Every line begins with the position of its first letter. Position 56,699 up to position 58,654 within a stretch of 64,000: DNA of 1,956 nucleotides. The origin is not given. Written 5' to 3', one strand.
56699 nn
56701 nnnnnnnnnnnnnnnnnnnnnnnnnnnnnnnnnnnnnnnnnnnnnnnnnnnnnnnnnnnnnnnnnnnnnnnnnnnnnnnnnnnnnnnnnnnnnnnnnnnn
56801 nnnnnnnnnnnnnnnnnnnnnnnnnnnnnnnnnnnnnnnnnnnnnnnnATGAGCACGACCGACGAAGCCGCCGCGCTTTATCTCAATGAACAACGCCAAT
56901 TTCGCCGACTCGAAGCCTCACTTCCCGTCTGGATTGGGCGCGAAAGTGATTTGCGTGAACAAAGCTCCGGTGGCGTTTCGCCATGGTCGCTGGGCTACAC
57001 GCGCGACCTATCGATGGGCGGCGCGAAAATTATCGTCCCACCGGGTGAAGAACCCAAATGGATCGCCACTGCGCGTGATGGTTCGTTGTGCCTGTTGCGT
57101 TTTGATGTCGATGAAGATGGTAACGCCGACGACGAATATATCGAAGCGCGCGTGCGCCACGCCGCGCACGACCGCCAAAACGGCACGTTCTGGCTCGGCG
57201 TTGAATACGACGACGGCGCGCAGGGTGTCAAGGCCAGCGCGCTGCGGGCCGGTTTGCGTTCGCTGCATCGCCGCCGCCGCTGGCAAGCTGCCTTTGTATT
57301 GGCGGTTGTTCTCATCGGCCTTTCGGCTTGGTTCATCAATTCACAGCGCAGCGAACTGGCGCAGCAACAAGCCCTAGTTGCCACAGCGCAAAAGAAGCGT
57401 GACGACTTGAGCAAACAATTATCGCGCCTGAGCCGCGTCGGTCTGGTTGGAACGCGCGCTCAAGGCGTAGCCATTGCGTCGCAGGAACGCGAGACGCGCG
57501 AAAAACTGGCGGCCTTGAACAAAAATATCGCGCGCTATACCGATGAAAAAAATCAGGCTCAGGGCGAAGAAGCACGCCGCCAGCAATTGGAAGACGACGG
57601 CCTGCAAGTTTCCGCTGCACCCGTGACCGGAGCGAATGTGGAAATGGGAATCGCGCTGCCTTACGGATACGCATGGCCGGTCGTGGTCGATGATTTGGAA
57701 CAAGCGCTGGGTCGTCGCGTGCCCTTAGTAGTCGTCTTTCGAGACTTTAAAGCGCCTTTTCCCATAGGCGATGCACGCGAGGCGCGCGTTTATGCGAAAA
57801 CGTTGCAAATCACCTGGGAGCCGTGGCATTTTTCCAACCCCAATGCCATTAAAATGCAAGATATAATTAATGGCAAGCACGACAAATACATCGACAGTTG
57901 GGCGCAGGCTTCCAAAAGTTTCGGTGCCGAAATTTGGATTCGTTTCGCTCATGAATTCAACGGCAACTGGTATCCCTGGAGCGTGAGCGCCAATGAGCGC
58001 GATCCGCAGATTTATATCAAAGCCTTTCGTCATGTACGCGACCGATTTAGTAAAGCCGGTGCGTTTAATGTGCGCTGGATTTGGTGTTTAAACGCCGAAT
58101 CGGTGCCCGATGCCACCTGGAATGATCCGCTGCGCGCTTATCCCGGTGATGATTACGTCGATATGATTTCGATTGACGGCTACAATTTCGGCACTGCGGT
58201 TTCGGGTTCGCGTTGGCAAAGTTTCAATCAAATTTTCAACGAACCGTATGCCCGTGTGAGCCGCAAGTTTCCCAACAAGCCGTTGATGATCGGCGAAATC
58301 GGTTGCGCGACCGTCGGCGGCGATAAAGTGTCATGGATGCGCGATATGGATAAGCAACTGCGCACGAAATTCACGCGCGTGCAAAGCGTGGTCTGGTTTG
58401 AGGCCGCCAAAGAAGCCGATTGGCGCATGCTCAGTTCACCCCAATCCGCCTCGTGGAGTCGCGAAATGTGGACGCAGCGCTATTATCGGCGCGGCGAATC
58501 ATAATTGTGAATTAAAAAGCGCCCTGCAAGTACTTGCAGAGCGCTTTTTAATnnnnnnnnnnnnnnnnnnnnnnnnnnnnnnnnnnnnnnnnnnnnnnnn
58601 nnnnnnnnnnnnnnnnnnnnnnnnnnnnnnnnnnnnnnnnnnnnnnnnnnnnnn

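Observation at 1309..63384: Pervasive 12-16 bp perfect palindrome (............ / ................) at roughly one copy per 1.3-1.4 kb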

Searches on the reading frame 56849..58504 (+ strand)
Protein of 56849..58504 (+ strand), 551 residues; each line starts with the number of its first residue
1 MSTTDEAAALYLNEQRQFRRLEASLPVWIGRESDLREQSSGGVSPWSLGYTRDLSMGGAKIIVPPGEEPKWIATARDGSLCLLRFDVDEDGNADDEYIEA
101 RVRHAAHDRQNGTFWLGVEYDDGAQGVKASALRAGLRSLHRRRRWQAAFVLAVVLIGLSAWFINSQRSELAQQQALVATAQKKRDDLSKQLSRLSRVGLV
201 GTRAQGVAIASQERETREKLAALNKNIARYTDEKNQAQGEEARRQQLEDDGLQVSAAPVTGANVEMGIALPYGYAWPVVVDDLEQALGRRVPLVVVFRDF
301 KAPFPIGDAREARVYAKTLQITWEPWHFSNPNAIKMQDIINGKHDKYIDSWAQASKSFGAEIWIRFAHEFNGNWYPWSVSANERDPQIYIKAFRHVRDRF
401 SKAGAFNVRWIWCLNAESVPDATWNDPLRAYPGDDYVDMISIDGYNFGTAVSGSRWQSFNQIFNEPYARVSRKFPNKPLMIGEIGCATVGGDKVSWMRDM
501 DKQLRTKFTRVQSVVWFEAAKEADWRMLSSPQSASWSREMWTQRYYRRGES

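Call 6: search_protein_families(library=ncbifam, proteins=[window:56849-58504:+])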
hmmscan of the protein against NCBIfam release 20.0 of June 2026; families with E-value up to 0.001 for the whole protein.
window:56849-58504:+ (551 aa): 0 families

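Call 78: search_protein_families(library=pfam, proteins=[window:56849-58504:+], max_evalue=0.001)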
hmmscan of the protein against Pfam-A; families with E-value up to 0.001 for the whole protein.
window:56849-58504:+ (551 aa): 2 families
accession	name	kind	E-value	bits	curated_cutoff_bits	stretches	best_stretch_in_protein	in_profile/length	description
PF02156.21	Glyco_hydro_26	-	3.2e-11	43.6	20.2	1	339-464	131-249/311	Glycosyl hydrolase family 26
PF07238.19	PilZ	-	8.4e-05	23.3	22.5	1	15-122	2-87/102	PilZ domain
